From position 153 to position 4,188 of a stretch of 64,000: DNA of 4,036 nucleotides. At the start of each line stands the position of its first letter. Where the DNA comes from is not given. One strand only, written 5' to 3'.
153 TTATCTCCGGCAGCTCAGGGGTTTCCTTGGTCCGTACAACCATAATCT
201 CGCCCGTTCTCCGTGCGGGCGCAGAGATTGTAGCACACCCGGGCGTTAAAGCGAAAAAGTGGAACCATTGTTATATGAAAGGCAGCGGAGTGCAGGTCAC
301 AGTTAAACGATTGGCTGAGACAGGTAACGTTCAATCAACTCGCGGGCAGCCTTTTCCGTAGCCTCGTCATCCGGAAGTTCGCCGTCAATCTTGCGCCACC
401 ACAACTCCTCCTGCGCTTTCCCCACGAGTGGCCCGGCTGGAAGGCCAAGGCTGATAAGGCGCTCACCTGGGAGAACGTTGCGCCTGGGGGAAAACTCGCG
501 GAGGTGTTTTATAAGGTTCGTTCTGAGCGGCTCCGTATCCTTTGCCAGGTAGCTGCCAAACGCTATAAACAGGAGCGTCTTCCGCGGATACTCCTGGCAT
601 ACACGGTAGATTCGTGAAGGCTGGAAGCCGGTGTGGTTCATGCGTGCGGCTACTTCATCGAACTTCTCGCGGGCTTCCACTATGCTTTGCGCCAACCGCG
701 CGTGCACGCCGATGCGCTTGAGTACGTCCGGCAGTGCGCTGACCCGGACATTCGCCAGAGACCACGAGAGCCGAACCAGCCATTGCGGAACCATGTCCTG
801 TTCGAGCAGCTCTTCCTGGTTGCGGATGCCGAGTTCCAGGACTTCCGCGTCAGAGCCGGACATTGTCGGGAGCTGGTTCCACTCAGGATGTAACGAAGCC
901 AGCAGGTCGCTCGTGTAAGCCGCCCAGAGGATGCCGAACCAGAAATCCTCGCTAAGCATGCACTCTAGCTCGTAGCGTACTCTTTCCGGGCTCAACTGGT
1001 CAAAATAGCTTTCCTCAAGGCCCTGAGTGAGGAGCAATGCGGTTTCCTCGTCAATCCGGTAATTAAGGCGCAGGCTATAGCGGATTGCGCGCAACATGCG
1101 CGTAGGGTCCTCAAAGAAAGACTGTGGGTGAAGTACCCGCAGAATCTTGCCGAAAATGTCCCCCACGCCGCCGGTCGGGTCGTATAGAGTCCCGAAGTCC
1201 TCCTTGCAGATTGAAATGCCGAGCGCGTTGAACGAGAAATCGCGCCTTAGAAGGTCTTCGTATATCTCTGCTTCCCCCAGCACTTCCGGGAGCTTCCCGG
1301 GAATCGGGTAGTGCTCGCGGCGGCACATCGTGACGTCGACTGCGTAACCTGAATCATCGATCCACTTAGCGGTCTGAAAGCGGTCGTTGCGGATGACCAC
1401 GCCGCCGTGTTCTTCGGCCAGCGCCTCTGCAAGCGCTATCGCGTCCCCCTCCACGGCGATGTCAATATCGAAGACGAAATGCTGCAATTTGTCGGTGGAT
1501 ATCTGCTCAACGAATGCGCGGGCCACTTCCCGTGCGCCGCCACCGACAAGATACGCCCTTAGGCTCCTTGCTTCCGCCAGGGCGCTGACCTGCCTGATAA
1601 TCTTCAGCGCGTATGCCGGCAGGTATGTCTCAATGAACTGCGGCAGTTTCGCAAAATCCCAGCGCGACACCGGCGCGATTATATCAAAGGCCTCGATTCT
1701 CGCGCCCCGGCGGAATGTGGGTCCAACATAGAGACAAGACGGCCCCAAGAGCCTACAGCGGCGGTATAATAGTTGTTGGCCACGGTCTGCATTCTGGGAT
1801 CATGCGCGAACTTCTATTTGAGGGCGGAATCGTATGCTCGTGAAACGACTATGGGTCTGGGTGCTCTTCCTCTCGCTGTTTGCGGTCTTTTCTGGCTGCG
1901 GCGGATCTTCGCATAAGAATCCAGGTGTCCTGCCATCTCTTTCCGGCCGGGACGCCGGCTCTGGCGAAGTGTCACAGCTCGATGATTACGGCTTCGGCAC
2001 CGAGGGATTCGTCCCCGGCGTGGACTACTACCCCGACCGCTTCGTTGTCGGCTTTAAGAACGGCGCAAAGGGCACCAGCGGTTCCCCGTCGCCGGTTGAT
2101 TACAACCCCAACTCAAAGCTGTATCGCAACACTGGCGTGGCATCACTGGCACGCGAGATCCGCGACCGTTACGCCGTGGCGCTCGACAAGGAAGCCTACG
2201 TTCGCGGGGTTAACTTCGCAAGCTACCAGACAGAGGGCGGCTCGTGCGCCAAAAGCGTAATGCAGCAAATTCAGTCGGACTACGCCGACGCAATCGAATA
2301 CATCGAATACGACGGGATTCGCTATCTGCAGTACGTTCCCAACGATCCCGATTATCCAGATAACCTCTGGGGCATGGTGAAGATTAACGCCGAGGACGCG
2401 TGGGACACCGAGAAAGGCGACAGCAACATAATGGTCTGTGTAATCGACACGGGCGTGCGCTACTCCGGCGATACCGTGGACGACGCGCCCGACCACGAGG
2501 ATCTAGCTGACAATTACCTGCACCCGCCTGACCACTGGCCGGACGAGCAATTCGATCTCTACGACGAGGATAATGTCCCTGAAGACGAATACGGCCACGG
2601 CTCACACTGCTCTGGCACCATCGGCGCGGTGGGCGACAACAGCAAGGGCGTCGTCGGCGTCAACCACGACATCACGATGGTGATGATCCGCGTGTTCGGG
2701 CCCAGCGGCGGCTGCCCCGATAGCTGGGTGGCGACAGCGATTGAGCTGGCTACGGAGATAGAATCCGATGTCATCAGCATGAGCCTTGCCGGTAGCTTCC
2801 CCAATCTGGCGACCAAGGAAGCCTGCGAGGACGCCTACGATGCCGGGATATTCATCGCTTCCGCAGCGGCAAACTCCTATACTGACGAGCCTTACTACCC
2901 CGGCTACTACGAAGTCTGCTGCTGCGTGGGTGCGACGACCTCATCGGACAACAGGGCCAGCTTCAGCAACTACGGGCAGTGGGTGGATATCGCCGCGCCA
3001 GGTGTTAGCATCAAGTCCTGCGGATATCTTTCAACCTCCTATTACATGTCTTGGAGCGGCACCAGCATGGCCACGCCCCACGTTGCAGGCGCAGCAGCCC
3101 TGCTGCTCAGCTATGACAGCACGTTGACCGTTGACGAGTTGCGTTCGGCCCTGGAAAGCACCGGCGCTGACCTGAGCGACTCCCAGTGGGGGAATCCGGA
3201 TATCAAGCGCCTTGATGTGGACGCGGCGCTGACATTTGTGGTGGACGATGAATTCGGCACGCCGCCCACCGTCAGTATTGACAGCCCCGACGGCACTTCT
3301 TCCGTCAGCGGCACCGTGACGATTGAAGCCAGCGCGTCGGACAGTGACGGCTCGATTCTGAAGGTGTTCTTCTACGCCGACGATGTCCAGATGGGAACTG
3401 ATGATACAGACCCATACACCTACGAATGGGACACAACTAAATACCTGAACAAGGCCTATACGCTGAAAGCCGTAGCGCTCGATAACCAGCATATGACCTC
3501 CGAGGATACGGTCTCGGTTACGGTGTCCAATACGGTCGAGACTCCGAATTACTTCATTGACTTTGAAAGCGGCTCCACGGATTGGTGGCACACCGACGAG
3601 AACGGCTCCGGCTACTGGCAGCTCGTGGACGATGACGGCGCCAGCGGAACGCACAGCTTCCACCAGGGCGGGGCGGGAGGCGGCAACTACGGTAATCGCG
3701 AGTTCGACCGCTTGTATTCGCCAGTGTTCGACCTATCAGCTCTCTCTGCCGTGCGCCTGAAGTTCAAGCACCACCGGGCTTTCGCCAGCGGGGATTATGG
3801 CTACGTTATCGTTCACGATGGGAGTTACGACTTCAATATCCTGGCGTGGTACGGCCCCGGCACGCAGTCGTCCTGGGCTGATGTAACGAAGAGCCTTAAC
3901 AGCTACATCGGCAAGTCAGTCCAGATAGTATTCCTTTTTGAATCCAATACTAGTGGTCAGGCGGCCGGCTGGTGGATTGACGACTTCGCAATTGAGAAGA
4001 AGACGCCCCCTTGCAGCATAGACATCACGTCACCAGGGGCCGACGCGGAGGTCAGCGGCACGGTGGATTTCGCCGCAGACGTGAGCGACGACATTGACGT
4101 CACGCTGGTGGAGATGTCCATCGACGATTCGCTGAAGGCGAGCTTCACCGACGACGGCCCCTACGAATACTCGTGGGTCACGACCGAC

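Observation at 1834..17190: Surface-protease arsenal: two catalytic classes and a dockerin protein on one shared Ig-like + IPT/TIG stalk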

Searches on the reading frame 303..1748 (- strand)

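Call 13: search_protein_families(library=pfam, proteins=[window:303-1748:-], max_evalue=0.001)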
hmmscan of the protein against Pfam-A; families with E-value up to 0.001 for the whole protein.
window:303-1748:- (481 aa): 1 family
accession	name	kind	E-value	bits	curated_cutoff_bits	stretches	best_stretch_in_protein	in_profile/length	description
PF01743.26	PolyA_pol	-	3.9e-15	56.7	23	1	66-204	2-126/126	Poly A polymerase head domain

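Call 14: search_protein_families(library=ncbifam, proteins=[window:303-1748:-], max_evalue=0.001)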
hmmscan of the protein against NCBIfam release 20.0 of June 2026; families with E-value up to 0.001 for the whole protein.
window:303-1748:- (481 aa): 9 families
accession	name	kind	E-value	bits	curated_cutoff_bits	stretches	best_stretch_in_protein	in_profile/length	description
NF041569.1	A-tRNAntase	equivalog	9.3e-44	149.9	1440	1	37-473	454-878/880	A-adding tRNA nucleotidyltransferase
TIGR02692.1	tRNA_CCA_actino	equivalog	1.6e-23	83.1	438.8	1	49-269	14-223/466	CCA tRNA nucleotidyltransferase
NF009814.0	PRK13299.1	equivalog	2.7e-18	66.2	290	1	61-359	19-285/396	CCA tRNA nucleotidyltransferase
NF008137.0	PRK10885.1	equivalog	3.8e-17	62.2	451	1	162-293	84-213/409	multifunctional CCA addition/repair protein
TIGR01942.1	pcnB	subfamily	3.1e-15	55.9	305.65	1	161-314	115-267/425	polynucleotide adenylyltransferase PcnB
NF009813.0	PRK13298.1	equivalog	2.9e-13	49.5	606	1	161-268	83-188/417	tRNA CCA-pyrophosphorylase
NF009812.0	PRK13297.1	equivalog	6e-12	45.3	624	1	163-292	96-221/364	tRNA CCA-pyrophosphorylase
NF008634.1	PRK11623.1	equivalog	3.5e-10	39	702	1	161-238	157-233/469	polynucleotide adenylyltransferase PcnB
NF009811.0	PRK13296.1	equivalog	1.2e-05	24.3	469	1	163-261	85-181/360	CCA tRNA nucleotidyltransferase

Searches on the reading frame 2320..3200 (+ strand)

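Call 105: search_solved_structures(query=window:2320-3200:+, max_evalue=1e-40, show_alignments=1)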
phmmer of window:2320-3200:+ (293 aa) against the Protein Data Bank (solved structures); distinct sequences matched with E-value up to 1e-40: 2.
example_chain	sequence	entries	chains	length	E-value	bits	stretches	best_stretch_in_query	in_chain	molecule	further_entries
1thm_A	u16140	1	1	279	5.4e-47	164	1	5-287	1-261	THERMITASE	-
1tec_E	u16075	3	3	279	3.5e-44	154.8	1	5-287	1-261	THERMITASE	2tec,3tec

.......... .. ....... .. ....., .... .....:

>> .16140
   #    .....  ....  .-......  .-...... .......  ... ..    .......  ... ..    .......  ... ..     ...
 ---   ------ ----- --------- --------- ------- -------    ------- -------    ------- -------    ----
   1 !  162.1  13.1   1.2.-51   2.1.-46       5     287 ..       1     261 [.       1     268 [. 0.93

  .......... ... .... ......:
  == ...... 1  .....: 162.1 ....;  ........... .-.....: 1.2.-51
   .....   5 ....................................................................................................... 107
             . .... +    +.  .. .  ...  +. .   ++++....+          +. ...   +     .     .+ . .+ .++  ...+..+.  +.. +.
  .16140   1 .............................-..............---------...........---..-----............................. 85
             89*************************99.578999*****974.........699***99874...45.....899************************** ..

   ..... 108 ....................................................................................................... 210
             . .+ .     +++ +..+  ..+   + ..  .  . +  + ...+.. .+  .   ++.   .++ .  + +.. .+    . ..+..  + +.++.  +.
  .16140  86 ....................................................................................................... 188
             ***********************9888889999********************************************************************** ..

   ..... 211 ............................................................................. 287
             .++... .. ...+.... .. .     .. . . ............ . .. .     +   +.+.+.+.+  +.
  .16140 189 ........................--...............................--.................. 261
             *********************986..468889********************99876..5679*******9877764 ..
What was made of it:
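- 2332..3190 (+): S8a catalytic domain. It starts at YVPNDP, which aligns with residue 1 of mature thermitase, so residues 23-166 are linker plus a presumed propeptide. Call 105 (phmmer alignment to 1thm).
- On Peptidase S8 (subtilase): DTG, HGSH and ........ align with thermitase (call 105). However, the mature thermitase N-terminus aligns at residue 167, leaving about 145 residues upstream (call 105).
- Closest known: Thermitase/subtilisin. Same: The catalytic domain aligns end to end with thermitase (E 5e-47), including D/H/S and the mature N-terminus (call 105).
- The module is C-terminal and distal to the N-terminal lipid anchor, with the propeptide between anchor and head (call 105), so it cannot be a stalk for the head.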

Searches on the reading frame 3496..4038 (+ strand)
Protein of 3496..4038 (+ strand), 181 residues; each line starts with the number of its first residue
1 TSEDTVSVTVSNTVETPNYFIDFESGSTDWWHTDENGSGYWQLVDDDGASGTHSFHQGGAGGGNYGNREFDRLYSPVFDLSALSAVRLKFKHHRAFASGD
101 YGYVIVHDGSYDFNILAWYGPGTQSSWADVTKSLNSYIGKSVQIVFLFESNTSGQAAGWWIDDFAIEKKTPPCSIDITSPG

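Call 46: search_solved_structures(query=window:3520-4020:+, max_evalue=1)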
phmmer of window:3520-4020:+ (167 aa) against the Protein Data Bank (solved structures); distinct sequences matched with E-value up to 1: 1.
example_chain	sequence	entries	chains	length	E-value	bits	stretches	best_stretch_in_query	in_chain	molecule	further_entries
8tv8_A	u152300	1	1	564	0.96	12.7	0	42-145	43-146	ABC-type transport system, periplasmic component, involved in antimicrobial peptide resist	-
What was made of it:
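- On MAM domain: No PDB sequence hit (call 46).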

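Call 68: search_protein_families(library=pfam, proteins=[window:3496-4038:+], max_evalue=10)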
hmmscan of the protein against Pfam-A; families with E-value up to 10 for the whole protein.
window:3496-4038:+ (181 aa): 3 families
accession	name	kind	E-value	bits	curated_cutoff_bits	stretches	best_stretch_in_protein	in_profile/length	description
PF00629.30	MAM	-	0.0011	19.2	26.4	1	22-168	2-154/158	MAM domain, meprin/A5/mu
PF20773.4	InhA-like_MAM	-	0.0015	18.5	26.9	1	123-167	119-163/191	Immune inhibitor A-like, MAM domain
PF05995.18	CDO_I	-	0.16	12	23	1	104-134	61-92/170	Cysteine dioxygenase type I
